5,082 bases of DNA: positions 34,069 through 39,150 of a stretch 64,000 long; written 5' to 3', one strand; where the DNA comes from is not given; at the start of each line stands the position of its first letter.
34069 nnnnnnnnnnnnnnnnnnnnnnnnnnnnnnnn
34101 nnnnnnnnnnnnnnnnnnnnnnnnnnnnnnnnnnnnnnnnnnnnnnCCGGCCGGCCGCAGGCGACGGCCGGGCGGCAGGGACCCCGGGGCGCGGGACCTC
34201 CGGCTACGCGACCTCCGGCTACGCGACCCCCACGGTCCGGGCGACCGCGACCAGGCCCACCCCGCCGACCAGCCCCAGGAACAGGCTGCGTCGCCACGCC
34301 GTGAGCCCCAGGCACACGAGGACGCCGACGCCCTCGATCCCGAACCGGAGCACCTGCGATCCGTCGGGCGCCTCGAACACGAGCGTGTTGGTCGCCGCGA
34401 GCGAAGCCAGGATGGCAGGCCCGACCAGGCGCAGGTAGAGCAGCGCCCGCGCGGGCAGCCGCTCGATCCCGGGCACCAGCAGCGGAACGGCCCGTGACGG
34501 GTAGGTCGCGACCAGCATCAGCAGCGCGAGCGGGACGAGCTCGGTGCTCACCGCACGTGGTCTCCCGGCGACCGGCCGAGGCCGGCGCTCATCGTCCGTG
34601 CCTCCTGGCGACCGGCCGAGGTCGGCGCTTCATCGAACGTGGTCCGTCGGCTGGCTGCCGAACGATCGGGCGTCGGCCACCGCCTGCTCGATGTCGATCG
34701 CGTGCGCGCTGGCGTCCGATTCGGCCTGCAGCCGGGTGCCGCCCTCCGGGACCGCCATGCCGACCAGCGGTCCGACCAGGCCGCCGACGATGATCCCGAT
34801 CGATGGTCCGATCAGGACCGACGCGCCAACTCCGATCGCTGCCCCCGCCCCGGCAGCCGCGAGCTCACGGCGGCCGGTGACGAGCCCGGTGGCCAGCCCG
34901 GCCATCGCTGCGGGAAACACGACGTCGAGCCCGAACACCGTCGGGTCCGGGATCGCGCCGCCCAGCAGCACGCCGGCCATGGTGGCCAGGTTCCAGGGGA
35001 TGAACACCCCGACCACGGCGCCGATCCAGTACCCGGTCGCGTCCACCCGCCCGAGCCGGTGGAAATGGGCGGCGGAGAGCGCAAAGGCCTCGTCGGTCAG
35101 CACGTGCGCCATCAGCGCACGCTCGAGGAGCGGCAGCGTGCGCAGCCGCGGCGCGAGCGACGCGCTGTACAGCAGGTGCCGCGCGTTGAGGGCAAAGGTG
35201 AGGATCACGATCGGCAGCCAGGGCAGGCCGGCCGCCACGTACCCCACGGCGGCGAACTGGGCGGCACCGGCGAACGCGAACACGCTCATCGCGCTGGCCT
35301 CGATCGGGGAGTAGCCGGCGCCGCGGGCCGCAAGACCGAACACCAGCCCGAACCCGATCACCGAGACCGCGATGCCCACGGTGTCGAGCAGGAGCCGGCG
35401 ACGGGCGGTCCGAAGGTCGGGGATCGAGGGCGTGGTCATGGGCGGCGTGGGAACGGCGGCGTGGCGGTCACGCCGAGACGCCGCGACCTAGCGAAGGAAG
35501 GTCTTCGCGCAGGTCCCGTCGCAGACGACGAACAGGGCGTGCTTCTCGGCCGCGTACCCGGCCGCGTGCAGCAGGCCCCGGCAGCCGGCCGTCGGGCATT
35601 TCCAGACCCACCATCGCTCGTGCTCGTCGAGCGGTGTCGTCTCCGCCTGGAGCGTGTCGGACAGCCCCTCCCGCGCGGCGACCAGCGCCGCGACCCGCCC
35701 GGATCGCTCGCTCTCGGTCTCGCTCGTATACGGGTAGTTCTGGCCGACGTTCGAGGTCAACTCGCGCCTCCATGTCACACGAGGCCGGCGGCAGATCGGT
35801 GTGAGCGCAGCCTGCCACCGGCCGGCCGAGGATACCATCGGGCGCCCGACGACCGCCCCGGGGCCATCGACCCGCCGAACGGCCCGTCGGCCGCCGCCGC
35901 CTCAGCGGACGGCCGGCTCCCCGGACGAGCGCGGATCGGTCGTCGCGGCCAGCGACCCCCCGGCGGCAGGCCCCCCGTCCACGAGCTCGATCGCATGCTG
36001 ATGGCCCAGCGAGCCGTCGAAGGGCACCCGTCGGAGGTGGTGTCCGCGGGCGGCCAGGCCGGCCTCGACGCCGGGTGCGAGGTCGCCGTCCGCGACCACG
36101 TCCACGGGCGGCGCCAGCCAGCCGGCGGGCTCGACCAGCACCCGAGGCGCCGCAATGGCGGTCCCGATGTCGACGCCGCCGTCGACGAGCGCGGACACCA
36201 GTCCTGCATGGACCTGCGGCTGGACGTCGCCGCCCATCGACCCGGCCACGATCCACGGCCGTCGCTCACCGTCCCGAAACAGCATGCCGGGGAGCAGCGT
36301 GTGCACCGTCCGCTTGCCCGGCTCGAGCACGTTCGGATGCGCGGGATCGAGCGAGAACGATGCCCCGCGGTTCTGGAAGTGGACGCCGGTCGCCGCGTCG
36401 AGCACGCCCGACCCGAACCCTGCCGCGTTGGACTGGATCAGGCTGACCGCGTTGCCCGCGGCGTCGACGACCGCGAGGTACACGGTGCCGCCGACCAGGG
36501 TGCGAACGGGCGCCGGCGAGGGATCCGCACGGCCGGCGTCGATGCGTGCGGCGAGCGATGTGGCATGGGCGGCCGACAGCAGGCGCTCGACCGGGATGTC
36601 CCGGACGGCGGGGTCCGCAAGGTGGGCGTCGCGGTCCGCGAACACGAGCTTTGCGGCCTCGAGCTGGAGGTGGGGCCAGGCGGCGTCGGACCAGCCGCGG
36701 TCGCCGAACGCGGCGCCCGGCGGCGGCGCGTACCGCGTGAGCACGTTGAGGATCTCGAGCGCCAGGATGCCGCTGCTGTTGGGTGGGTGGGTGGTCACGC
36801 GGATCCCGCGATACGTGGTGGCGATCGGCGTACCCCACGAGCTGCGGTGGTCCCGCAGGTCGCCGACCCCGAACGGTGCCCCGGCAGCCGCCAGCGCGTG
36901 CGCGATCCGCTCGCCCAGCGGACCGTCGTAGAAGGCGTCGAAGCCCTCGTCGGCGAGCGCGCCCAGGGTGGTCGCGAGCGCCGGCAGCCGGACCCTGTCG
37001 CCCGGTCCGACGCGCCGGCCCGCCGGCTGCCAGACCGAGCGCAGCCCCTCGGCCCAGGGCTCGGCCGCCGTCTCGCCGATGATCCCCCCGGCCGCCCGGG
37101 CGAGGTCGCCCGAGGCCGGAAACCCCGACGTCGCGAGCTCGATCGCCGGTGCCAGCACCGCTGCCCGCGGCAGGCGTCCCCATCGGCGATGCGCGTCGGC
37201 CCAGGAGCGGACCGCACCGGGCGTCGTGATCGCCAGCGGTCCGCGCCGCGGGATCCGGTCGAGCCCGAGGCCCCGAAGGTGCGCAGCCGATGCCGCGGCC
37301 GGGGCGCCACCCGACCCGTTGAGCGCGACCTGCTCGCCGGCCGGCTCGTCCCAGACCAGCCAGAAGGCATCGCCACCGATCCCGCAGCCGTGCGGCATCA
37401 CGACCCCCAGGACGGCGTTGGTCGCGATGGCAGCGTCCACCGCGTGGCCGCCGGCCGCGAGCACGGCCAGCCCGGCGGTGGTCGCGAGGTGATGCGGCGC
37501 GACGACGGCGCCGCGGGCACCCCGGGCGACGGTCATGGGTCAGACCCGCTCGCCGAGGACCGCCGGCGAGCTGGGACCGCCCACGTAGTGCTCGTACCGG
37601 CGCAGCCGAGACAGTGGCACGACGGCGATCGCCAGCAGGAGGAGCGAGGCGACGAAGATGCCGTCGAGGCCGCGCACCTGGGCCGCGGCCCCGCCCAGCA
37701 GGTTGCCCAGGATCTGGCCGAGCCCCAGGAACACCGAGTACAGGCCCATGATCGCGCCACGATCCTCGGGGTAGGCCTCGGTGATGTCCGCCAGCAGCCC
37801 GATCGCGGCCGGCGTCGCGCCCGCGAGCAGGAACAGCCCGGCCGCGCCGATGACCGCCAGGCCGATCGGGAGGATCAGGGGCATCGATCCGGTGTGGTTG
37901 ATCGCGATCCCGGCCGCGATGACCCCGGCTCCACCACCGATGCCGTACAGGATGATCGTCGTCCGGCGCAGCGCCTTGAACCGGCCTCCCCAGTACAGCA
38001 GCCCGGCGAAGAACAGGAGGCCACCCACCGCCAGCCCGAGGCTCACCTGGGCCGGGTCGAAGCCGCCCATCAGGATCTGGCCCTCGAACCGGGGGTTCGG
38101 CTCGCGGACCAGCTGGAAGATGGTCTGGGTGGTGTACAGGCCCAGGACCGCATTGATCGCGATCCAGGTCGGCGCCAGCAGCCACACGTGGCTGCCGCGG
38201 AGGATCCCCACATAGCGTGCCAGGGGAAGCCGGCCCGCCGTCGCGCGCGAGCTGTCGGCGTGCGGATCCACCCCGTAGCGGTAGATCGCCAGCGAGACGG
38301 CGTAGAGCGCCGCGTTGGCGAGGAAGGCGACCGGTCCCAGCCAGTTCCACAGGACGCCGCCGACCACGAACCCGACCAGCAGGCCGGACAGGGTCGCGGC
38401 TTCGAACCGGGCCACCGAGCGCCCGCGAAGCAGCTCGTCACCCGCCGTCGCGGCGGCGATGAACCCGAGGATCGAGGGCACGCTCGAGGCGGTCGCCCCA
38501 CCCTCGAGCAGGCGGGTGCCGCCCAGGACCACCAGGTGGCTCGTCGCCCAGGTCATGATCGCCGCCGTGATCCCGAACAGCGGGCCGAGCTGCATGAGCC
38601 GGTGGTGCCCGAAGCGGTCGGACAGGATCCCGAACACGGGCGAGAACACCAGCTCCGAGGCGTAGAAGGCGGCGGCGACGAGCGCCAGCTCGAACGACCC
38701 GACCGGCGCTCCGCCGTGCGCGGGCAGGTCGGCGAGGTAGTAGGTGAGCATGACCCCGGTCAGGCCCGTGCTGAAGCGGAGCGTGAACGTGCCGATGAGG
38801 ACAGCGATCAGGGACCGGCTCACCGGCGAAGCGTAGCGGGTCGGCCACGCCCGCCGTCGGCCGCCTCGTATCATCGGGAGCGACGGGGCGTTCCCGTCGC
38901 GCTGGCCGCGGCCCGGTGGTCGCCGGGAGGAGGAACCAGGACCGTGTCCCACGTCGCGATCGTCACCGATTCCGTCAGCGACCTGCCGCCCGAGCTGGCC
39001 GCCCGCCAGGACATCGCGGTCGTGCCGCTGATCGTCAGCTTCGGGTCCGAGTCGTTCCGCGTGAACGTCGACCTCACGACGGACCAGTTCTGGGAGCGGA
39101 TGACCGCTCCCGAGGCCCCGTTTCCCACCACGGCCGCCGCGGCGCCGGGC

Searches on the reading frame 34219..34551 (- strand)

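Call 53: search_protein_families(library=pfam, proteins=[window:34219-34551:-], max_evalue=0.00001)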
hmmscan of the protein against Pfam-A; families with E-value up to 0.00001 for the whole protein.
window:34219-34551:- (110 aa): 1 family
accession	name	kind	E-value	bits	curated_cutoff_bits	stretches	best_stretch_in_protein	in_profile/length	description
PF05437.17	AzlD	-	7.4e-11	42.5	23.7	1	8-105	4-99/99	Branched-chain amino acid transport protein (AzlD)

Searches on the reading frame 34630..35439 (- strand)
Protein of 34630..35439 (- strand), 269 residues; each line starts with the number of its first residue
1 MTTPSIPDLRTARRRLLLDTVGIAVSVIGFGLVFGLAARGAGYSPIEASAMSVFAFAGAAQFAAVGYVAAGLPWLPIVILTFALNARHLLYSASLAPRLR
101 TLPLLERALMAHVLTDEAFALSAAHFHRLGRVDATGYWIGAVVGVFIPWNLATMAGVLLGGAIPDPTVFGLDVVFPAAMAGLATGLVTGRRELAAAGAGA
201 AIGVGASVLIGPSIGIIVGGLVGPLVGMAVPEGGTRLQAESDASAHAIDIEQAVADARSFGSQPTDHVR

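Call 53: search_protein_families(library=pfam, proteins=[window:34630-35439:-], max_evalue=0.00001)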
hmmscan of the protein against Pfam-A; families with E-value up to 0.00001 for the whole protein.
window:34630-35439:- (269 aa): 1 family
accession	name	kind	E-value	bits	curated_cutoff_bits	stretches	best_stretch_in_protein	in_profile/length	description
PF03591.19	AzlC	-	6e-37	127.6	32.1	1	23-163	2-137/137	AzlC protein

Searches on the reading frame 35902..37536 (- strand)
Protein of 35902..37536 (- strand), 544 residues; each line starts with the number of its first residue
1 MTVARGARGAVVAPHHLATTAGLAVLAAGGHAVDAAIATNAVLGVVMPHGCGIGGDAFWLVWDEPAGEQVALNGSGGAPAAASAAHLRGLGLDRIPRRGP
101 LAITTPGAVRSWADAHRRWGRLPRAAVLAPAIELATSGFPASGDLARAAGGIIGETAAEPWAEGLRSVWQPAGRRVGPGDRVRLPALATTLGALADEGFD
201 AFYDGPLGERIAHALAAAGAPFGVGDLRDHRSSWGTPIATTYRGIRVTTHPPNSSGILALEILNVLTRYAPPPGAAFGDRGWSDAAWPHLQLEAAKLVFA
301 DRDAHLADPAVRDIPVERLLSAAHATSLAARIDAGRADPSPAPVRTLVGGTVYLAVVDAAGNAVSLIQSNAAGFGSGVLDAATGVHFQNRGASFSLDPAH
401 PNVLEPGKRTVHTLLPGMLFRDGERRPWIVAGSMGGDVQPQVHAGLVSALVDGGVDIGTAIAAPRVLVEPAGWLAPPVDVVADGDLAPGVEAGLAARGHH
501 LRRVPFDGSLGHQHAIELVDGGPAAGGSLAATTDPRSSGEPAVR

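Call 53: search_protein_families(library=pfam, proteins=[window:35902-37536:-], max_evalue=0.00001)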
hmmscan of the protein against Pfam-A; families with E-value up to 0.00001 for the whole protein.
window:35902-37536:- (544 aa): 1 family
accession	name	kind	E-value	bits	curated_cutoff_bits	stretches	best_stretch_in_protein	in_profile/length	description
PF01019.26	G_glu_transpept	-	1.3e-125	420.6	27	1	24-539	2-512/512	Gamma-glutamyltranspeptidase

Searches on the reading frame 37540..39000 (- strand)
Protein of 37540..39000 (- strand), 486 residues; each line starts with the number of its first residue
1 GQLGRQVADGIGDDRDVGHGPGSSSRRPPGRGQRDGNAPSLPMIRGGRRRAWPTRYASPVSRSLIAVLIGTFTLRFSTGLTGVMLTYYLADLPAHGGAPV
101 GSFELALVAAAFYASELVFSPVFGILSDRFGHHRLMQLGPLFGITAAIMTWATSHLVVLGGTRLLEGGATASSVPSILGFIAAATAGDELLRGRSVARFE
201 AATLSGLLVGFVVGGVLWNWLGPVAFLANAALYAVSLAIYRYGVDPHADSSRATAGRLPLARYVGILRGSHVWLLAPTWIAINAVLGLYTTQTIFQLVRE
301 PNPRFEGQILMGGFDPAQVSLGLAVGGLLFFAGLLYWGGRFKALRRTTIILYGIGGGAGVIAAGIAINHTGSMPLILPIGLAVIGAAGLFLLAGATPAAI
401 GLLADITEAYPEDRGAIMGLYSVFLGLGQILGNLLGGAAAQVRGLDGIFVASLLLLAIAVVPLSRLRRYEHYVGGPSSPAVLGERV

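Call 53: search_protein_families(library=pfam, proteins=[window:37540-39000:-], max_evalue=0.00001)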
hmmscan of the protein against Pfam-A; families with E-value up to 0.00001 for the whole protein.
window:37540-39000:- (486 aa): 1 family
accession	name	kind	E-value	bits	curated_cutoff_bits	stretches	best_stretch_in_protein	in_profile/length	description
PF07690.21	MFS_1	-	1.5e-25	90.3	33.4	2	68-394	2-313/347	Major Facilitator Superfamily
